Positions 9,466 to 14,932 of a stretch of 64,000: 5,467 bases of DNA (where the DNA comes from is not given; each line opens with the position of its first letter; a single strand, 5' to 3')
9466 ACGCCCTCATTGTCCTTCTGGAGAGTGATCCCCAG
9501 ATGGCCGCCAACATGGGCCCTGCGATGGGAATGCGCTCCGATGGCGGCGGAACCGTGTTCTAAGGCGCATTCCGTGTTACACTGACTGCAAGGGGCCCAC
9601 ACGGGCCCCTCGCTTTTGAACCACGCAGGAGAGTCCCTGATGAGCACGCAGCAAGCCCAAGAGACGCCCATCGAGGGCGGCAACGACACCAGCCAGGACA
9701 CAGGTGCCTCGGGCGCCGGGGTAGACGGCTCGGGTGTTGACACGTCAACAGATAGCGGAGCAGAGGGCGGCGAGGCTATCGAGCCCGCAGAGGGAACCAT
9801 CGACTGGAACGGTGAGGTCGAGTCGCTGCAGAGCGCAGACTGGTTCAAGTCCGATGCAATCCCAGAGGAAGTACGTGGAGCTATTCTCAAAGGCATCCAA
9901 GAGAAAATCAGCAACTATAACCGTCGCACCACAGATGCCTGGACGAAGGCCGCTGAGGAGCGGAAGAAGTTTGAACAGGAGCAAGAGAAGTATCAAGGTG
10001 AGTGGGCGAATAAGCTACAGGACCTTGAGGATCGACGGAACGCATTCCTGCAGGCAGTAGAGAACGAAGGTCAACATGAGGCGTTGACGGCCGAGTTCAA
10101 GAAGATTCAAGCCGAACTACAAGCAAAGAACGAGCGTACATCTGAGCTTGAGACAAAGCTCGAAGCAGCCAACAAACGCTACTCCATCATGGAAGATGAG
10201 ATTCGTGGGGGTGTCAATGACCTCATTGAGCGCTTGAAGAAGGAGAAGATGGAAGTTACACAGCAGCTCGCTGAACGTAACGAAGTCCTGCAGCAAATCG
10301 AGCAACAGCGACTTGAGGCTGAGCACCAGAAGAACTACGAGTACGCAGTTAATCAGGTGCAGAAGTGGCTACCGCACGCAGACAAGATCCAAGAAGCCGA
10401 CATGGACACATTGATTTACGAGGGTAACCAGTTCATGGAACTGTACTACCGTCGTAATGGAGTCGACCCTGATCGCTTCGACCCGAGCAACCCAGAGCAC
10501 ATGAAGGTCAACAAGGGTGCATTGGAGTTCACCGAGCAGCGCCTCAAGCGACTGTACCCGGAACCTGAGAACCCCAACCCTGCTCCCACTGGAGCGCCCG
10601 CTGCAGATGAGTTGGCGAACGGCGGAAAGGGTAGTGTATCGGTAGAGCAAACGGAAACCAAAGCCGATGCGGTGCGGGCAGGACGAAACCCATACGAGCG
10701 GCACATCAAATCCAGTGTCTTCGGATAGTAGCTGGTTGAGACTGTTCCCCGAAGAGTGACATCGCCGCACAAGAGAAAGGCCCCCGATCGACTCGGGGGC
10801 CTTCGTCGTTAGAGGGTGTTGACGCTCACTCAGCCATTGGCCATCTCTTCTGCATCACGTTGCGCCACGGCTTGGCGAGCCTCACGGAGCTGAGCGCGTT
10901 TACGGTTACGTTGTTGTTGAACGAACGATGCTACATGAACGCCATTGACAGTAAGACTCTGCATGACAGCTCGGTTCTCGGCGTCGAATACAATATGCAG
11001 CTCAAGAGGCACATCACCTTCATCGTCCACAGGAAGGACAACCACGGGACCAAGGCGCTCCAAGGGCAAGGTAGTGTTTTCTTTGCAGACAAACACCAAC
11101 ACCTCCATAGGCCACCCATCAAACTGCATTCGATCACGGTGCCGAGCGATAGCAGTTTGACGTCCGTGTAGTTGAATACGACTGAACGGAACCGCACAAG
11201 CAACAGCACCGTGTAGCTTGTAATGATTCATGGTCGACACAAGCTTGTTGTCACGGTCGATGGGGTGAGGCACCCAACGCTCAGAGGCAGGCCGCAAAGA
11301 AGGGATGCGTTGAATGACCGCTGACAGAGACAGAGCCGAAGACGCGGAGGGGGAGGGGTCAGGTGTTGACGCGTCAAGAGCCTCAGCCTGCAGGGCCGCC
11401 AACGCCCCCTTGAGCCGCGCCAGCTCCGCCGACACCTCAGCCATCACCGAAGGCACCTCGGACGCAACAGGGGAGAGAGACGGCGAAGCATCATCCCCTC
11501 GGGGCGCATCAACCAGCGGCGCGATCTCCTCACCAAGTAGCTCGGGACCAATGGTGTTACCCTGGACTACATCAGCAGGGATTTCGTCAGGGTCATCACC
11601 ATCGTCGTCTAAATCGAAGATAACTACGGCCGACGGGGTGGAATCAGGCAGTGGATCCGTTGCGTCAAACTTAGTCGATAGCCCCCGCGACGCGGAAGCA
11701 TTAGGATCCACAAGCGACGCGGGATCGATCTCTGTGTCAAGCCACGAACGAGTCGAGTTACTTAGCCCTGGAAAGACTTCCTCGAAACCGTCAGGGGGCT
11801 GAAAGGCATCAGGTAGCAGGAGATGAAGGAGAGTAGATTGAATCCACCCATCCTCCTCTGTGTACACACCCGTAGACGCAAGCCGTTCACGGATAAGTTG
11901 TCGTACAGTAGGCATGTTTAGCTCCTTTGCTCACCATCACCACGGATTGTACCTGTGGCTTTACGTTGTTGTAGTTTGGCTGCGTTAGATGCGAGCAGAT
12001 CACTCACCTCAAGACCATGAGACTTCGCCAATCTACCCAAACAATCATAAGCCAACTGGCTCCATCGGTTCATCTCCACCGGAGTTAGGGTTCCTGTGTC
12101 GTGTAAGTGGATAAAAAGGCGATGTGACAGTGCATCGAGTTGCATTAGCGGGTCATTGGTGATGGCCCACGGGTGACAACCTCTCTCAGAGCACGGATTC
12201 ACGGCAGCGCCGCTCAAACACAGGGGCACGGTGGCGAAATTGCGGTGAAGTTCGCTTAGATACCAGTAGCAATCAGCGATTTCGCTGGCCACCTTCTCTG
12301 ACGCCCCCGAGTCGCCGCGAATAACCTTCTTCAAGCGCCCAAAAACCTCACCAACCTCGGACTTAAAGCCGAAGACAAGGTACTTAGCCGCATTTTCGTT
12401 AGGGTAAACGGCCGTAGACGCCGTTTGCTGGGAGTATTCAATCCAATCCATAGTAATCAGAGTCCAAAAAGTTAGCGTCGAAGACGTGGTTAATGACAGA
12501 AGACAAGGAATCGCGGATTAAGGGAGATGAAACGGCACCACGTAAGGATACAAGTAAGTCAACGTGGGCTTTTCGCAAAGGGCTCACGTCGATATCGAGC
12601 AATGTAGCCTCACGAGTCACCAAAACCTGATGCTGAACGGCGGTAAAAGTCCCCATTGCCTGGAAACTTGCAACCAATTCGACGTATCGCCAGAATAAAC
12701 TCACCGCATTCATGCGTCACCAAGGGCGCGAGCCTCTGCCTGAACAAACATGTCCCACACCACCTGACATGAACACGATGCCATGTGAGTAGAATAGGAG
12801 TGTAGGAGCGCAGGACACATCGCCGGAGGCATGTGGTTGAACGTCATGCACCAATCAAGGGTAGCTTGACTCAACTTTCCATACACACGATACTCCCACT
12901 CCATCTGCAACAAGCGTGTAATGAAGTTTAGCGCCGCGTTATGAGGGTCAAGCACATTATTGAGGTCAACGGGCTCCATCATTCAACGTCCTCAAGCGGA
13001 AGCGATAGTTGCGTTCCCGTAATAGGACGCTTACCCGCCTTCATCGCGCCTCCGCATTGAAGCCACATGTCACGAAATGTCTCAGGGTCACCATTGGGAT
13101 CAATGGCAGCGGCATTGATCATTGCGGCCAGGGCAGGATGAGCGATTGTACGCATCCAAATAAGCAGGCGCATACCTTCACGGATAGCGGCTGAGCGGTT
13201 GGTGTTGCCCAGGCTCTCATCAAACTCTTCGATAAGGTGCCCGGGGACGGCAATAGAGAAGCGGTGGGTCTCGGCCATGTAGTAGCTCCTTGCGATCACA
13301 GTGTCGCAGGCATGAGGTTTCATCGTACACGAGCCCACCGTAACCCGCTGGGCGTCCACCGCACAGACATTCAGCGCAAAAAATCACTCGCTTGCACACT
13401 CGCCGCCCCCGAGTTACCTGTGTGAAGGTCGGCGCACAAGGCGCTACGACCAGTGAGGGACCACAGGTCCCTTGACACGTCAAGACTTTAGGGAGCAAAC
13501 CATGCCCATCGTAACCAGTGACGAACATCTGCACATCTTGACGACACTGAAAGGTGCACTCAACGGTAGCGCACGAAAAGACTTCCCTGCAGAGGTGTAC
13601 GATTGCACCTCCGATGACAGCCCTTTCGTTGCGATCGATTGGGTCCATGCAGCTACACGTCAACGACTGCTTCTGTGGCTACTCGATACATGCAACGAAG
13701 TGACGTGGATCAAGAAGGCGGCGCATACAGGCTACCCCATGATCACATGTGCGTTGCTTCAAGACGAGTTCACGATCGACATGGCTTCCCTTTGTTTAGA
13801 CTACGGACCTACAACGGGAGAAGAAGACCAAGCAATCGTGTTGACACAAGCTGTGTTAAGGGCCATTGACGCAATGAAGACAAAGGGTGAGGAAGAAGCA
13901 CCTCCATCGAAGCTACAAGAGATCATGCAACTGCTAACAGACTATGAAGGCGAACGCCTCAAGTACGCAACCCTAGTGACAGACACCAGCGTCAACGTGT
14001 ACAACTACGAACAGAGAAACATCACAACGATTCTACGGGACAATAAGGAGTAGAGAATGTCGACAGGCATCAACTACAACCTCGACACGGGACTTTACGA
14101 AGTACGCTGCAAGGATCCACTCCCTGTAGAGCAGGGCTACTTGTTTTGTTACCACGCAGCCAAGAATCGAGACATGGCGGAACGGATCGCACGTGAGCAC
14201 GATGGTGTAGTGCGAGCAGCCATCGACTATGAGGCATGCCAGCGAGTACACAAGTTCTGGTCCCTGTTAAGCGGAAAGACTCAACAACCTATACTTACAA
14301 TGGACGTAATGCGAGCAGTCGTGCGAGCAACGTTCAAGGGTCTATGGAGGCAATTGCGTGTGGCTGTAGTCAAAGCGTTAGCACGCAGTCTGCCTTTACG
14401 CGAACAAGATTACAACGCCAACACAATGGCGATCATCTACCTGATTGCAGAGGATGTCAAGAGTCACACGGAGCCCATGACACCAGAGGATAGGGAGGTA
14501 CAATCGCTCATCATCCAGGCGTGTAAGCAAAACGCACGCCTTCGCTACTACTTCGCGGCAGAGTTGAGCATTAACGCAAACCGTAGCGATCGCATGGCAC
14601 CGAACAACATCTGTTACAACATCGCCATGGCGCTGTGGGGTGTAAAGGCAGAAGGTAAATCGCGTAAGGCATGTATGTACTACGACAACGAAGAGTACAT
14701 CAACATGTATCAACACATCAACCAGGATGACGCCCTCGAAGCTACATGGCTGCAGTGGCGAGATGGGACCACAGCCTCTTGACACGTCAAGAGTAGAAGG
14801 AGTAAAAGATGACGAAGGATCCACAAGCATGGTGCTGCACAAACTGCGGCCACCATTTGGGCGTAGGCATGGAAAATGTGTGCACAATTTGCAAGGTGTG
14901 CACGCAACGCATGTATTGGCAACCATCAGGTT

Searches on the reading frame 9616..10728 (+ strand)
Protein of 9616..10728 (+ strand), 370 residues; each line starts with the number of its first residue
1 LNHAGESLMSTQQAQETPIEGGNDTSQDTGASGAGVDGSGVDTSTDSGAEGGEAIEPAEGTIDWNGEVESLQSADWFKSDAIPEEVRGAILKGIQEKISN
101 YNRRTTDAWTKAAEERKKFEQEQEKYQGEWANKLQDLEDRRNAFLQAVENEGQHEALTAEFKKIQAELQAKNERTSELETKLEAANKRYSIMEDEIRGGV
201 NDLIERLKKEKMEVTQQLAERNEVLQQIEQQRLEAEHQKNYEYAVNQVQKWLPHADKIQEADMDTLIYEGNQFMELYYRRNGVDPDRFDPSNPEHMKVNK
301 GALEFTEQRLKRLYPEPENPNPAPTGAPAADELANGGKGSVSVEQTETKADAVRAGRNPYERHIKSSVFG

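Call 11: search_protein_families(library=phrogs, proteins=[window:9616-10728:+], max_evalue=0.00001)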
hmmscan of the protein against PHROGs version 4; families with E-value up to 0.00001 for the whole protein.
window:9616-10728:+ (370 aa): 0 families

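Call 36: find_homologous_proteins(query=window:9640-10728:+, max_evalue=0.001)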
Query window:9640-10728:+ (362 aa): 2 proteins with E <= 0.001 among 3916 candidates.
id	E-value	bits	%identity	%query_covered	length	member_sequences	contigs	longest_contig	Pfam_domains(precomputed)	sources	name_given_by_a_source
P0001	1.1e-233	793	100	100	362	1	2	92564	-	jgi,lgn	jgi:hypothetical protein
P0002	7.0e-59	218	39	86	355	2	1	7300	-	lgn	-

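Call 37: find_encoding_contigs(protein=P0002, flank=10000, max_places=6)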
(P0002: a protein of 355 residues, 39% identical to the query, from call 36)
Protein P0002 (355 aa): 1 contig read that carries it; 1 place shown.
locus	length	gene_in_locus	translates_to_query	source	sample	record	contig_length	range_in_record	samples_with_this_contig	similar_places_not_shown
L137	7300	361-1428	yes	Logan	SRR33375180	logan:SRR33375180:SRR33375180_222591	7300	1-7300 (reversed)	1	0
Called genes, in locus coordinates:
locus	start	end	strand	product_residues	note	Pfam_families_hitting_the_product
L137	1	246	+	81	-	?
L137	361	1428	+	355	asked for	-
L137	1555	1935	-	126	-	-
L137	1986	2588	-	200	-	-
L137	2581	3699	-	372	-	-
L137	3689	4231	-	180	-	-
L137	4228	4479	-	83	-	-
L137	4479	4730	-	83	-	-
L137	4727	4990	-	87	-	-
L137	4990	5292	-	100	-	-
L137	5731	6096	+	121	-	-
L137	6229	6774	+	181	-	-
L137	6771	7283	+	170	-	-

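Call 75: find_related_loci(query=A3, collection=viral_contigs, flank=10000)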
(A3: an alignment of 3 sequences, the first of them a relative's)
Query A3 (362 aa) in viral_contigs; peptide patterns used: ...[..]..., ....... (x = any residue, [..] = any of these).
23 stretches matched a pattern; 1 encode a relative of the query (tblastn E <= 1e-3); 1 distinct loci.
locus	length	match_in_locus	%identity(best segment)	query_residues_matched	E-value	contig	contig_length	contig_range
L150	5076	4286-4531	33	38-121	2e-10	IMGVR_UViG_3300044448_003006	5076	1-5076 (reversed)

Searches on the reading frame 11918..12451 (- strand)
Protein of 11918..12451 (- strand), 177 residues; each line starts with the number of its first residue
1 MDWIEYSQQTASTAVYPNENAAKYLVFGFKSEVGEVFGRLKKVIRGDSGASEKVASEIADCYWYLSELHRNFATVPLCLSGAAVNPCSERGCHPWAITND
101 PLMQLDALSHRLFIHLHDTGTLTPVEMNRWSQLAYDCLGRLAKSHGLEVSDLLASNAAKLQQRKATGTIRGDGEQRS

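Call 41: find_homologous_proteins(query=window:11918-12451:-, max_evalue=0.001)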
Query window:11918-12451:- (177 aa): 4 proteins with E <= 0.001 among 68 candidates.
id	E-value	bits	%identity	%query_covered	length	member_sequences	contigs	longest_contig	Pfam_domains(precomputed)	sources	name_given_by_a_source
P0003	3.0e-116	403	100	100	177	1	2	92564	-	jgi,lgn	jgi:hypothetical protein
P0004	1.6e-60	222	59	99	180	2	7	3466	-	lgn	-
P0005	3.1e-56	208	55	99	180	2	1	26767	-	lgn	-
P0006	2.7e-7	49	49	33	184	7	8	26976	-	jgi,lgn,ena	jgi:hypothetical protein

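Call 42: find_encoding_contigs(protein=P0005, flank=10000, max_places=6)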
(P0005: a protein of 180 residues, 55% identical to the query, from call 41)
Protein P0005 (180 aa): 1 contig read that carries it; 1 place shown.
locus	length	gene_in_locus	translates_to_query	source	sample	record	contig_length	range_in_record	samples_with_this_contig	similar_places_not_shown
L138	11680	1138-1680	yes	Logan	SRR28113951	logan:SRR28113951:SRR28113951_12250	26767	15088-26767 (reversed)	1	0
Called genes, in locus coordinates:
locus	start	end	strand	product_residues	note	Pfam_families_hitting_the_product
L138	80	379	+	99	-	-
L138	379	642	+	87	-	-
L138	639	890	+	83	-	-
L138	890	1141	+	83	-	-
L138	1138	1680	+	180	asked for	-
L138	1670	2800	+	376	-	-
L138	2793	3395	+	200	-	-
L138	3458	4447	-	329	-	-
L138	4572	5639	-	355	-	-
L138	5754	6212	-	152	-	-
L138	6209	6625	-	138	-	-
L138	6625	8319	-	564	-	-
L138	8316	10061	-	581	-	-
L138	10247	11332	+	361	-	-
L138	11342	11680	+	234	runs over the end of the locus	-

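Call 43: find_encoding_contigs(protein=P0004, flank=10000, max_places=8)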
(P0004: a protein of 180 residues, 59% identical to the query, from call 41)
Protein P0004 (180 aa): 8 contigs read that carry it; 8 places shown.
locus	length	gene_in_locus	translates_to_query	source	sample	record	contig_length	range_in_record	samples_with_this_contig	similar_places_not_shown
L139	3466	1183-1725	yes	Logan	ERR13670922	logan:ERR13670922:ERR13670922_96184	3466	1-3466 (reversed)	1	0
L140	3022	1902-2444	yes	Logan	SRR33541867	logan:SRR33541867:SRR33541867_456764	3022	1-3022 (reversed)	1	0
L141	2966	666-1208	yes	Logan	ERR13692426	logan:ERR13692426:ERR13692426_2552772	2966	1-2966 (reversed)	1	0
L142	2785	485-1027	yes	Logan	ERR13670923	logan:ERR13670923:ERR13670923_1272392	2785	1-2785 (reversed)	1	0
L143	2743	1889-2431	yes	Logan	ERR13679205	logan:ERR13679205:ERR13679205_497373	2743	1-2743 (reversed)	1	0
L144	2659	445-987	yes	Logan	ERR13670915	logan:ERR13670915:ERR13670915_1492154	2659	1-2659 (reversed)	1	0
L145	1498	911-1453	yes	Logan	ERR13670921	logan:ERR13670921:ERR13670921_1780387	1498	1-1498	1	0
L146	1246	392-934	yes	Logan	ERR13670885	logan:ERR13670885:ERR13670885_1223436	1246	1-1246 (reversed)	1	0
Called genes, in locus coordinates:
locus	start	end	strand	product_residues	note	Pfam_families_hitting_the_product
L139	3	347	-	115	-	?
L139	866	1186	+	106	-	-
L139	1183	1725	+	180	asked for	-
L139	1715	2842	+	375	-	-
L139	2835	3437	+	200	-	-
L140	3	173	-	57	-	?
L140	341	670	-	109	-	-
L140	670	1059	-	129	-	-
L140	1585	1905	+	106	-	-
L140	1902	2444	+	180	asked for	-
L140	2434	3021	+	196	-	?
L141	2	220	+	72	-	?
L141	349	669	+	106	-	-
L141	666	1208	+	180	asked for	-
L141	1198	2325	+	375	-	-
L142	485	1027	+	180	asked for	-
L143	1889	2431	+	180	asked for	-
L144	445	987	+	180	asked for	-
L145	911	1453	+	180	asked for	-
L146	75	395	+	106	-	-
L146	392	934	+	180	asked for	-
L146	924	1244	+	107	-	?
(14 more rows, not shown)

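Call 45: find_related_loci(query=A1, collection=viral_contigs, flank=10000)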
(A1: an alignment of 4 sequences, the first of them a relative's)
Query A1 (177 aa) in viral_contigs; peptide patterns used: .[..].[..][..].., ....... (x = any residue, [..] = any of these).
48 stretches matched a pattern, but none encodes a relative of the query by tblastn (E <= 1e-3).

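Call 46: find_related_loci(query=A1, collection=metagenome_contigs, flank=10000)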
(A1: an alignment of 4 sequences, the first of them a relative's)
Query A1 (177 aa) in metagenome_contigs; peptide patterns used: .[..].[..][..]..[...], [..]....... (x = any residue, [..] = any of these).
112 stretches matched a pattern, but none encodes a relative of the query by tblastn (E <= 1e-3).

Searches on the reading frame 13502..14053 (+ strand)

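Call 34: search_protein_families(library=pfam, proteins=[window:13502-14053:+], max_evalue=0.1)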
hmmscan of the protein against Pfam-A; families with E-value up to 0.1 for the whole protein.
window:13502-14053:+ (183 aa): 1 family
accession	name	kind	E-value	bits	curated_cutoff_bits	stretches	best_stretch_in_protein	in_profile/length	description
PF20912.2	RPC3_helical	-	0.018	15.9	27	1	122-155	13-43/64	DNA-directed RNA polymerase III subunit RPC3, helical hairpin domain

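Call 35: search_protein_families(library=phrogs, proteins=[window:13502-14053:+], max_evalue=0.01)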
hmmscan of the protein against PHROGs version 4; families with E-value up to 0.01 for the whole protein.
window:13502-14053:+ (183 aa): 0 families

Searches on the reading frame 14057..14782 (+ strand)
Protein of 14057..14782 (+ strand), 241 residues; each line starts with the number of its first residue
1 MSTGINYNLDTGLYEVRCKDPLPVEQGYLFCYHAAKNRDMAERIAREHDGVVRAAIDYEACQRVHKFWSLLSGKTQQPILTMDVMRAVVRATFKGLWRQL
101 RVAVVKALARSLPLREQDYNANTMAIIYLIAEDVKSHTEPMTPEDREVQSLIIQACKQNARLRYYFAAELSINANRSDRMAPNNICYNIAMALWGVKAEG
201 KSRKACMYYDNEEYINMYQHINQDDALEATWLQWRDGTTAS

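Call 34: search_protein_families(library=pfam, proteins=[window:14057-14782:+], max_evalue=0.1)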
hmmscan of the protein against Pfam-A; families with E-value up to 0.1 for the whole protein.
window:14057-14782:+ (241 aa): 0 families

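Call 35: search_protein_families(library=phrogs, proteins=[window:14057-14782:+], max_evalue=0.01)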
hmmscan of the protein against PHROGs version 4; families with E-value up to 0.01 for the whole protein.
window:14057-14782:+ (241 aa): 0 families

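Call 68: predict_structure(protein=window:14057-14782:+)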
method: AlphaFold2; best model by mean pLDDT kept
length: 241 residues; sequences in the alignment: 1
mean_pLDDT: 47.7   pTM: 0.44
mean pLDDT of the five models: 47.7, 47.4, 46.3, 42.5, 42.4
residues with pLDDT >= 90: 0; 70-90: 2; 50-70: 102; < 50: 137
segments of 3 or more residues with pLDDT < 50: 1-27, 48-60, 67-85, 87-89, 91-93, 116-118, 134-137, 172-181, 195-241
pLDDT, mean of each block of 10 residues (from residue 1): 37 40 47 51 52 41 50 41 48 51 57 50 52 51 67 65 56 45 56 46 32 39 38 34 32
secondary structure, 60 per line:
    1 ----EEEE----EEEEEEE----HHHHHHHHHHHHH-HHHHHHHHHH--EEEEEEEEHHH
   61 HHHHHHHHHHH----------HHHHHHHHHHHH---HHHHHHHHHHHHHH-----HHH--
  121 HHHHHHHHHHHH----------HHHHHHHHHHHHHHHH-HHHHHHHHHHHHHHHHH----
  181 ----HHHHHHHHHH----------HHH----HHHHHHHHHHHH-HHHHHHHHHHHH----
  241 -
elements in order: E5-8 E13-19 H24-36 H38-47 E50-57 H58-71 H82-93 H97-110 H121-132 H143-158 H160-176 H185-194 H212-223 H225-236

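Call 69: search_protein_representatives(protein=window:14057-14782:+)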
Query: 241 residues. Proteins with E-value up to 0.001 (for the whole library): 1; up to 1e-10: 1; up to 1e-30: 1. The best 1 are listed.
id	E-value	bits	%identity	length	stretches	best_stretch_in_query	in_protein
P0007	1.9e-161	551.1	100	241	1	1-241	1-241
